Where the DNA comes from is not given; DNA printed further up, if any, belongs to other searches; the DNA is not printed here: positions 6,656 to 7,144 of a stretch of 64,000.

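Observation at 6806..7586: Candidate toxin-antitoxin pair: zeta-toxin-like P-loop kinase with an overlapping 62-aa upstream ORF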

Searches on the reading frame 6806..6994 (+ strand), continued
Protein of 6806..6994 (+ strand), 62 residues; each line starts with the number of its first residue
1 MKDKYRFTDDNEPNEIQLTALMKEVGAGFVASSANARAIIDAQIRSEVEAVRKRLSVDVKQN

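Call 67: find_encoding_contigs(protein=P0330, flank=3000, max_places=3)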
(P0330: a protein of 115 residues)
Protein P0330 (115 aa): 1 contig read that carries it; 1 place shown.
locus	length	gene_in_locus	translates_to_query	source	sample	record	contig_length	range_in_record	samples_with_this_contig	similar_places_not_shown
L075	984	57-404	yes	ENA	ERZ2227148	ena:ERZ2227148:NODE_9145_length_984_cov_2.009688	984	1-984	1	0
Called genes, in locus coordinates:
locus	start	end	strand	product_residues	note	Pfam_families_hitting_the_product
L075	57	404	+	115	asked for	-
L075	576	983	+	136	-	?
